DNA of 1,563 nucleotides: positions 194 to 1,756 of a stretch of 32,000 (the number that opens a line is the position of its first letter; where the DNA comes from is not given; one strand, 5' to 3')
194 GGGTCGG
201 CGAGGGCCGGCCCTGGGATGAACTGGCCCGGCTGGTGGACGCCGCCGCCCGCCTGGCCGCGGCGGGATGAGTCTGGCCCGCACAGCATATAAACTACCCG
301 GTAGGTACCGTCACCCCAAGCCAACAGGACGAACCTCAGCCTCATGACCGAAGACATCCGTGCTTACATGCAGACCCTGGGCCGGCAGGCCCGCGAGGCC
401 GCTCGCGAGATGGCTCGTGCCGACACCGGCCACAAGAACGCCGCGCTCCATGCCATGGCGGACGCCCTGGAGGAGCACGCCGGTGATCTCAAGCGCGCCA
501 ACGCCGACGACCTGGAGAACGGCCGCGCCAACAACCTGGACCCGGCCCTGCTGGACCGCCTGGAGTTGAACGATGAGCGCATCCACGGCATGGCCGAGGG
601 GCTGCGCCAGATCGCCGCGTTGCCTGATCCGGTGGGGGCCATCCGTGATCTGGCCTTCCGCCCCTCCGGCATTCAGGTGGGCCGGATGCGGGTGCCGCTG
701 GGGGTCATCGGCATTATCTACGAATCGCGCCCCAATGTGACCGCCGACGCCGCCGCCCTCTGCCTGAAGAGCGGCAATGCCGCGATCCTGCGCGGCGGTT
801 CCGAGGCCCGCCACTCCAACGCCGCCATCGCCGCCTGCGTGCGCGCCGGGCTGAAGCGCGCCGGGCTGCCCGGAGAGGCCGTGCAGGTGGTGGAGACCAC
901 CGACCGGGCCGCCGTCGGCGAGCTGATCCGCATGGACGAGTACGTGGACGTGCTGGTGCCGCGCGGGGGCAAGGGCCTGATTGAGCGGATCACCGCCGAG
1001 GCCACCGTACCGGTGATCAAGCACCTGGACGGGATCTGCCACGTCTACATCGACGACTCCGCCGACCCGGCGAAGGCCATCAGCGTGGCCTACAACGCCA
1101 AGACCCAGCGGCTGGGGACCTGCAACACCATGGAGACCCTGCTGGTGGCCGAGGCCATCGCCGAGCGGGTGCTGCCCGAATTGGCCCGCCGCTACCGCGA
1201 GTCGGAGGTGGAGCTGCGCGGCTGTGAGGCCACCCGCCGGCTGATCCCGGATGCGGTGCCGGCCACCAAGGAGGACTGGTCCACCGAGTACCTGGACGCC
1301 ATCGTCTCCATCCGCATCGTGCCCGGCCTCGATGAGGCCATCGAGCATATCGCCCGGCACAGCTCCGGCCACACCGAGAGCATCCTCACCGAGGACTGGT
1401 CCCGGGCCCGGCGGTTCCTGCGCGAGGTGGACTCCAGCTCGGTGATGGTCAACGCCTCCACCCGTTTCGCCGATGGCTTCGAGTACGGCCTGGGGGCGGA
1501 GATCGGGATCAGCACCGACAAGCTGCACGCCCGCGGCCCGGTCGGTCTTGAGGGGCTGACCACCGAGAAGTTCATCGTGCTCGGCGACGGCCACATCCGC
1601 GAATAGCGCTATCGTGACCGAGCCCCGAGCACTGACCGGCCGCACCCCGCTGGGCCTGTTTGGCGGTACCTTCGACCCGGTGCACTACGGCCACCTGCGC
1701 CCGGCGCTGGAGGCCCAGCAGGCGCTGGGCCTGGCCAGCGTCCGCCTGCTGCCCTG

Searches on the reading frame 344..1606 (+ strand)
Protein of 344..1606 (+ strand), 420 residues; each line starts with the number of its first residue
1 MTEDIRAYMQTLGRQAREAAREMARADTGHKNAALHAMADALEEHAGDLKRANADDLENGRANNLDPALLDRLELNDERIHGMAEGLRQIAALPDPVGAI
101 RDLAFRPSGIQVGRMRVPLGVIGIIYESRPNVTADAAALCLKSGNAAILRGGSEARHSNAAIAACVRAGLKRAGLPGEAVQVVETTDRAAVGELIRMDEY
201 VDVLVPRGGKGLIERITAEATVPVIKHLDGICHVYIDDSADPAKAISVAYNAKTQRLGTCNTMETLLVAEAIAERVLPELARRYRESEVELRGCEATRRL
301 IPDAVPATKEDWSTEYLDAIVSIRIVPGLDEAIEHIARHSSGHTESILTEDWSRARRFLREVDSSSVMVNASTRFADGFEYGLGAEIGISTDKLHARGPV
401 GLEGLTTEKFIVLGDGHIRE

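Call 53: find_encoding_contigs(protein=window:344-1606:+, flank=10000, max_places=3)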
Protein window:344-1606:+ (420 aa): 4 contigs read that carry it; 3 places shown.
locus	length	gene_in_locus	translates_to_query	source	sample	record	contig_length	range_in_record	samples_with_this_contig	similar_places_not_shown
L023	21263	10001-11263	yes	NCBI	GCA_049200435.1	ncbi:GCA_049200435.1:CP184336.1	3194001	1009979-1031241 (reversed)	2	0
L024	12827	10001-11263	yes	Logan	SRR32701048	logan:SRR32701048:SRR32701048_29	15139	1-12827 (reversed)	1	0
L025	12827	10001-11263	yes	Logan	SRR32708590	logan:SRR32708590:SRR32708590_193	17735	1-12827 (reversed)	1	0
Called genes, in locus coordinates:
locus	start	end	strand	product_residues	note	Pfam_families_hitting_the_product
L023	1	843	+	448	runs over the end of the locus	PF00919:UPF0004, PF04055:Radical_SAM, PF01938:TRAM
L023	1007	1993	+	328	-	PF02562:PhoH, PF13245:AAA_19 (weak), PF13604:AAA_30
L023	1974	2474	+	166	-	PF02130:YbeY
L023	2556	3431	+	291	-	PF21917:NMB0537_N, PF00571:CBS, PF03471:CorC_HlyC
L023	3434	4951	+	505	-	PF20154:LNT_N, PF00795:CN_hydrolase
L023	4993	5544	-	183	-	PF07295:DUF1451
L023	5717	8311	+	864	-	PF00133:tRNA-synt_1, PF09334:tRNA-synt_1g, PF13603:tRNA-synt_1_2, PF00133:tRNA-synt_1, PF08264:Anticodon_1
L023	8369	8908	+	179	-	PF04390:LptE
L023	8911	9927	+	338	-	PF06144:DNA_pol3_delta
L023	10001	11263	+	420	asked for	PF00171:Aldedh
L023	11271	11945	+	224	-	PF01467:CTP_transf_like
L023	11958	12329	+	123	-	PF02410:RsfS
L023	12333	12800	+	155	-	PF02590:SPOUT_MTase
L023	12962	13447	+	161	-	PF01814:Hemerythrin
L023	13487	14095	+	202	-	PF02545:Maf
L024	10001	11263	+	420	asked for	PF00171:Aldedh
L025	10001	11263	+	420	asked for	PF00171:Aldedh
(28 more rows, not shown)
